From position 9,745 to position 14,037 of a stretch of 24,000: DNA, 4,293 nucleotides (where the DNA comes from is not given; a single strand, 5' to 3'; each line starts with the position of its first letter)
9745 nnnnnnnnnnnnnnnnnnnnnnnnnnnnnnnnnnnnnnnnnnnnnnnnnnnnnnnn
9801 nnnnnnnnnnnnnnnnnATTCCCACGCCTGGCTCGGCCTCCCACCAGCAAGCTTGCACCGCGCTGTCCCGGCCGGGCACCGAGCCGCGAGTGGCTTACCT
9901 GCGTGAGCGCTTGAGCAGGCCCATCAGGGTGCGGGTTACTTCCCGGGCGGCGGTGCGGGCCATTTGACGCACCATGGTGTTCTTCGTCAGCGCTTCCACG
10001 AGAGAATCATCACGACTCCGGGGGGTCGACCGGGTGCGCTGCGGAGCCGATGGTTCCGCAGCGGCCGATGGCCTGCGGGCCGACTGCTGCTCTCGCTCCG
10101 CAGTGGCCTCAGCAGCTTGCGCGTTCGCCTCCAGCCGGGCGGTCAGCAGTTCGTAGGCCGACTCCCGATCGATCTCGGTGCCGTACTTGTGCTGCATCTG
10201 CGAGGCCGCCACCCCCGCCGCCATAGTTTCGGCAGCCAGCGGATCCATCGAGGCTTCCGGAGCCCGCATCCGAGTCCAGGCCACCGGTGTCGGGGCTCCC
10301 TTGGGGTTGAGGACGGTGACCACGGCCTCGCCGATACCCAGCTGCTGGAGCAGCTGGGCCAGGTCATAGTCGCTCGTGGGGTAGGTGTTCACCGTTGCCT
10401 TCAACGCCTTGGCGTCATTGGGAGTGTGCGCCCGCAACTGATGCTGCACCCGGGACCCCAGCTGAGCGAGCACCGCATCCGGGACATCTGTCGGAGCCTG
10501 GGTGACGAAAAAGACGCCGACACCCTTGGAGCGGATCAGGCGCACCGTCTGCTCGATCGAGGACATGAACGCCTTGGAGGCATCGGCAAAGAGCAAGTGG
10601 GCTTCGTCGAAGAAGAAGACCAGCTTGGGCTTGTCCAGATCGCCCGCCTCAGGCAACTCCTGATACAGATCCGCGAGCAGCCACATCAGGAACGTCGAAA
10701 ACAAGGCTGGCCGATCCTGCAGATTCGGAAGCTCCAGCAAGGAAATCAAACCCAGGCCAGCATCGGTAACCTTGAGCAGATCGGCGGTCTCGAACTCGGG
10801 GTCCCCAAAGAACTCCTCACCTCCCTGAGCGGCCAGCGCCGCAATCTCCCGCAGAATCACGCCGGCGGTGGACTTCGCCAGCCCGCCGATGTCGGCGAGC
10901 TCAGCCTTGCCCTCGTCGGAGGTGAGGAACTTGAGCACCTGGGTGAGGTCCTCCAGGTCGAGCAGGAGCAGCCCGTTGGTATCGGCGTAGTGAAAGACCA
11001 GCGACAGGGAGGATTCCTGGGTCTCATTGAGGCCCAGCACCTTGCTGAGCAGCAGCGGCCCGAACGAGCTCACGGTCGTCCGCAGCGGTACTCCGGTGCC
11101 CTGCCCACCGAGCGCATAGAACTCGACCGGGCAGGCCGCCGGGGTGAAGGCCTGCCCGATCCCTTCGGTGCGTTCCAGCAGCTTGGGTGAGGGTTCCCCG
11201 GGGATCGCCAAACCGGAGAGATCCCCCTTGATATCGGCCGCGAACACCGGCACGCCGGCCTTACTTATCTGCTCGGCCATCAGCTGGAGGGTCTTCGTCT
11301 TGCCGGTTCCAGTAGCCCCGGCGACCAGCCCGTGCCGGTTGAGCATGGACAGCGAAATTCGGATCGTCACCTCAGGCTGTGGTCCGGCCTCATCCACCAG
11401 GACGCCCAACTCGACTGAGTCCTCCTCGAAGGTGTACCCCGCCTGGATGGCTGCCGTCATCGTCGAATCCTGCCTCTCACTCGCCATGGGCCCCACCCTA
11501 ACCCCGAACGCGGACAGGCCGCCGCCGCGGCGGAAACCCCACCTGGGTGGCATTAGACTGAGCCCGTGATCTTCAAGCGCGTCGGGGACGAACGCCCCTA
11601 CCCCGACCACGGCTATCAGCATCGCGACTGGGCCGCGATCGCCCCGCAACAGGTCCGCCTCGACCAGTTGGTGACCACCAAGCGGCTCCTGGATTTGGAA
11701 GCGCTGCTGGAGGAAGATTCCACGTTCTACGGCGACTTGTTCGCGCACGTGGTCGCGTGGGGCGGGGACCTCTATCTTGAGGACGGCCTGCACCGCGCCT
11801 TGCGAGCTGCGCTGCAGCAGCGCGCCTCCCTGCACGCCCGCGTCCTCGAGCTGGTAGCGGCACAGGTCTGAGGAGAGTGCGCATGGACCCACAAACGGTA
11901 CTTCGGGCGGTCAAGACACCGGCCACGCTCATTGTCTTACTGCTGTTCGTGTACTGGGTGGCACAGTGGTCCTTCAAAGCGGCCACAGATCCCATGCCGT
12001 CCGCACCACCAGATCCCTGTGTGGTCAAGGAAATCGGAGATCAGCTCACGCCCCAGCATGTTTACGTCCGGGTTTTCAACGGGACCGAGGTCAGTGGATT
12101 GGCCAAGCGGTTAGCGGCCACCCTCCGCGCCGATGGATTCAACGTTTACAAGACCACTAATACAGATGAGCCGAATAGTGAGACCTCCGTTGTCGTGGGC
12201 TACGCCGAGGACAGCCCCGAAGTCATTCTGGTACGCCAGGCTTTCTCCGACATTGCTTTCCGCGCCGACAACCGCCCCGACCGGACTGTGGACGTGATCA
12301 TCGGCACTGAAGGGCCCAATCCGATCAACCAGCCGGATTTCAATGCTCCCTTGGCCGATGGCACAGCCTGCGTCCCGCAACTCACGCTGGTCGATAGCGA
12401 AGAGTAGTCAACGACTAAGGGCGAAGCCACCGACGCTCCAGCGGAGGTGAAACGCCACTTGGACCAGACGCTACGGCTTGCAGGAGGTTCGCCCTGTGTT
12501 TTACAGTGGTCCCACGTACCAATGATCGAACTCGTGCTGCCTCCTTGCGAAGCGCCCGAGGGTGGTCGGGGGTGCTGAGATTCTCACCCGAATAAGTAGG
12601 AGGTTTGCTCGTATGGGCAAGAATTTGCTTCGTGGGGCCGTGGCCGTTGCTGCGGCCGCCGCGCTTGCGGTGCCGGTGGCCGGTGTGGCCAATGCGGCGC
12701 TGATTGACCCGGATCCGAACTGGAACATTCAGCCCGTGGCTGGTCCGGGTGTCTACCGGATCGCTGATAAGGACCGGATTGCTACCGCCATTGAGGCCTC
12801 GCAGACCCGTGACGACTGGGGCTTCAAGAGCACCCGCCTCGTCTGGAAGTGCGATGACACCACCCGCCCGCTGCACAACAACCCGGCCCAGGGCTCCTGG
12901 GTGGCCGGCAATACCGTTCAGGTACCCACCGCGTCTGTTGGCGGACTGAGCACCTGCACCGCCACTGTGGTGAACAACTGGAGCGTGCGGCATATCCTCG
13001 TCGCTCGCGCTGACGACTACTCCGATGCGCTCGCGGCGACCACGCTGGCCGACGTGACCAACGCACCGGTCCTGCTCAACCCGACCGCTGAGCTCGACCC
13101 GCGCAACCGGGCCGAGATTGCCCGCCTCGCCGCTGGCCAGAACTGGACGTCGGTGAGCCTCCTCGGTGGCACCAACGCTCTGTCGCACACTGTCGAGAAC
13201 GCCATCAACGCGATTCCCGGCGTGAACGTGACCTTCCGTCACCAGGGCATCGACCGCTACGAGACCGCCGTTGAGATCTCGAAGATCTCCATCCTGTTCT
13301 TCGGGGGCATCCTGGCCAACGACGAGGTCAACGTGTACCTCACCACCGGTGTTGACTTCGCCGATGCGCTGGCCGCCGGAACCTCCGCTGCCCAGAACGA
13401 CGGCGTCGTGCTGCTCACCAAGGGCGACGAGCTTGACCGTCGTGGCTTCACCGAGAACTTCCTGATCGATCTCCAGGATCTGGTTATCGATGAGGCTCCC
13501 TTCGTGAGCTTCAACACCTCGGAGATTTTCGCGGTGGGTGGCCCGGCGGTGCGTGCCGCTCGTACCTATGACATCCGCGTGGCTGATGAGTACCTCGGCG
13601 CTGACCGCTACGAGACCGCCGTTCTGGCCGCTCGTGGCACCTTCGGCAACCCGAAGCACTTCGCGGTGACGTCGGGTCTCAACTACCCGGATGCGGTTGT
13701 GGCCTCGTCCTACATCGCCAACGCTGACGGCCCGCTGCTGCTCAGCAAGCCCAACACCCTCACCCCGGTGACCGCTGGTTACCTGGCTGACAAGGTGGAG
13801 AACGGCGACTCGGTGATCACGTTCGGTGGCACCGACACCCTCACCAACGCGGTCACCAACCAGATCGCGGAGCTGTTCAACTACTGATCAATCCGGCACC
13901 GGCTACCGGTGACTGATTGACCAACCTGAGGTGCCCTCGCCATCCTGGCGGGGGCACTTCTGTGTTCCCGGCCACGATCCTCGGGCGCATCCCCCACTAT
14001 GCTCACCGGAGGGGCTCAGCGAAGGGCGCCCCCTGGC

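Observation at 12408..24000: CWB2 surface proteins embedded in a Wzx-type glycopolymer locus: candidate actinobacterial wall-polymer/anchor (S-layer-like) system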

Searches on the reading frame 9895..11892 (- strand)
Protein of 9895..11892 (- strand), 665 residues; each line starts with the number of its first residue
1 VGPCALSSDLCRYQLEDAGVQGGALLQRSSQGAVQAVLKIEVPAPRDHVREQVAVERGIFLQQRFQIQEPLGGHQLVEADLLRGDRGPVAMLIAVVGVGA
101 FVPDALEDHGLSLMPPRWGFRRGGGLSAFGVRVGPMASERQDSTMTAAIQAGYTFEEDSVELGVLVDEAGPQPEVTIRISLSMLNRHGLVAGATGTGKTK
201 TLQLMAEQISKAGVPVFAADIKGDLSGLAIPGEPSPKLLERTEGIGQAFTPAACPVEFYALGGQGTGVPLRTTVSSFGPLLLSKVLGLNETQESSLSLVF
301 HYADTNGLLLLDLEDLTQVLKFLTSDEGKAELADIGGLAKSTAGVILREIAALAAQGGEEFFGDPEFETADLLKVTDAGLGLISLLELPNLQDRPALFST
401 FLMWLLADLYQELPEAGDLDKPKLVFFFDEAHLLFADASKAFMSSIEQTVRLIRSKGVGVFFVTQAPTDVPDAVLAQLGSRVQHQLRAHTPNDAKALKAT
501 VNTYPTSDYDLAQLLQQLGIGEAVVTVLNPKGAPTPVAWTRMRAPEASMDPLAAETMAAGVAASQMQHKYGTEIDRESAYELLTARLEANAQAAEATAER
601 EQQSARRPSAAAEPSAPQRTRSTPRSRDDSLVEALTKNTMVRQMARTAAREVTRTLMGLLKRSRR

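Call 5: search_protein_families(library=pfam, proteins=[window:9895-11892:-], max_evalue=0.01)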
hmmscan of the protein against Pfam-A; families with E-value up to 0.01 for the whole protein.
window:9895-11892:- (665 aa): 8 families
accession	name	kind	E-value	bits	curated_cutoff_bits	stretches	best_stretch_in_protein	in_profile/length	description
PF05872.18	HerA_C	-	2.3e-190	633.9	22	1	172-664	8-501/502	Helicase HerA-like C-terminal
PF01935.23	DUF87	-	6.5e-08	33.4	23.2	1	161-303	2-123/220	Helicase HerA, central domain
PF13401.12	AAA_22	-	0.00013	22.8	27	0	186-220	6-40/130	AAA domain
PF04851.21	ResIII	-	0.00089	19.6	22.5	0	183-212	21-50/164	Type III restriction enzyme, res subunit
PF10412.15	TrwB_AAD_bind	-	0.0031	16.9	20.5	1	178-225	8-55/387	Type IV secretion-system coupling protein DNA-binding domain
PF01580.24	FtsK_SpoIIIE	-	0.004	17.1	24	0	182-205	36-59/221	FtsK/SpoIIIE family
PF13191.12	AAA_16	-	0.0066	17.4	32.6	0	186-231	25-65/167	AAA ATPase domain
PF13604.12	AAA_30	-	0.0069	16.6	27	0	188-219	21-52/191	AAA domain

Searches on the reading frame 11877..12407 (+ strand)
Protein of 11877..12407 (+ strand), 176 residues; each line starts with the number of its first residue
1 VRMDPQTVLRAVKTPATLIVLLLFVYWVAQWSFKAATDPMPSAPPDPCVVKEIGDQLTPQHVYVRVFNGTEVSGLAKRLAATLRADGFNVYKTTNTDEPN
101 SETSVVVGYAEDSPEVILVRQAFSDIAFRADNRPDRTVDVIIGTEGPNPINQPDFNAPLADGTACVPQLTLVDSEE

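Call 4: search_protein_families(library=pfam, proteins=[window:11877-12407:+], max_evalue=0.01)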
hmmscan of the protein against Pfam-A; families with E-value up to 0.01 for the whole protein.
window:11877-12407:+ (176 aa): 1 family
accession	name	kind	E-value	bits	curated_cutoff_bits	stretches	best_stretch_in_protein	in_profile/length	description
PF13399.11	LytR_C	-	8.8e-17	62.3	22.2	1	62-144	2-84/86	LytR cell envelope-related transcriptional attenuator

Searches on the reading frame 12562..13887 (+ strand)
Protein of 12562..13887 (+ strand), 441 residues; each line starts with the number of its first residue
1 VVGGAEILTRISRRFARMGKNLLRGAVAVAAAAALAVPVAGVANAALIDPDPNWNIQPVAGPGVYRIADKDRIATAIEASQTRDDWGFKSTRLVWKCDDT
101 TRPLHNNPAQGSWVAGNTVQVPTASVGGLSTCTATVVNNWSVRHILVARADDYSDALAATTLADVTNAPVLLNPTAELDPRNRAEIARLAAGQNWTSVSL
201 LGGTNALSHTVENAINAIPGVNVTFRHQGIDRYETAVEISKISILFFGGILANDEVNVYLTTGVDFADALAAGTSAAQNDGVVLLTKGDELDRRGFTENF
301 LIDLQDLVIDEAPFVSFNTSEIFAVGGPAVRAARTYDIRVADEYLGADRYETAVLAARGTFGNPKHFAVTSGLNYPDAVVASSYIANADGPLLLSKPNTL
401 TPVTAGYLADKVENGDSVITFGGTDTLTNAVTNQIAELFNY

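Call 4: search_protein_families(library=pfam, proteins=[window:12562-13887:+], max_evalue=0.01)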
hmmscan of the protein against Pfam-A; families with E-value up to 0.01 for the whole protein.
window:12562-13887:+ (441 aa): 1 family
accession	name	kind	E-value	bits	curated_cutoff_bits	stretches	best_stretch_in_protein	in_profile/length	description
PF04122.17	CW_binding_2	-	8.1e-36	122.9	24.9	3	346-431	4-72/73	Cell wall binding domain 2 (CWB2)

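Call 20: search_protein_families(library=ncbifam, proteins=[window:12613-13887:+], max_evalue=0.01)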
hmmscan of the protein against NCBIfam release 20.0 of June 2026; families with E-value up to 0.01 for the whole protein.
window:12613-13887:+ (424 aa): 1 family
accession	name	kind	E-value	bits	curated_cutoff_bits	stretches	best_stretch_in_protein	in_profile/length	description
NF033435.1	S-layer_Clost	equivalog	3.9e-11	42.5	650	1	128-261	420-549/728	S-layer protein SlpA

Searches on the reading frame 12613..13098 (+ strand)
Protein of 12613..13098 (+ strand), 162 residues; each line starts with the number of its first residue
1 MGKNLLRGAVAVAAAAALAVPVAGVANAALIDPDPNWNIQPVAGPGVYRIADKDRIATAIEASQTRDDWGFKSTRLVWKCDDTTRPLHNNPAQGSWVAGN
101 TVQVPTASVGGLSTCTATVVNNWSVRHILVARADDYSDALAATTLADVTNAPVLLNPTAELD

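Call 21: search_protein_families(library=pfam, proteins=[window:12613-13098:+], max_evalue=1)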
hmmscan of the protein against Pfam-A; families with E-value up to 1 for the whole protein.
window:12613-13098:+ (162 aa): 1 family
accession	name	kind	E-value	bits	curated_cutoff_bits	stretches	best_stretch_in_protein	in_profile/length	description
PF04122.17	CW_binding_2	-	7.8e-06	26.8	24.9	1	49-157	1-45/73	Cell wall binding domain 2 (CWB2)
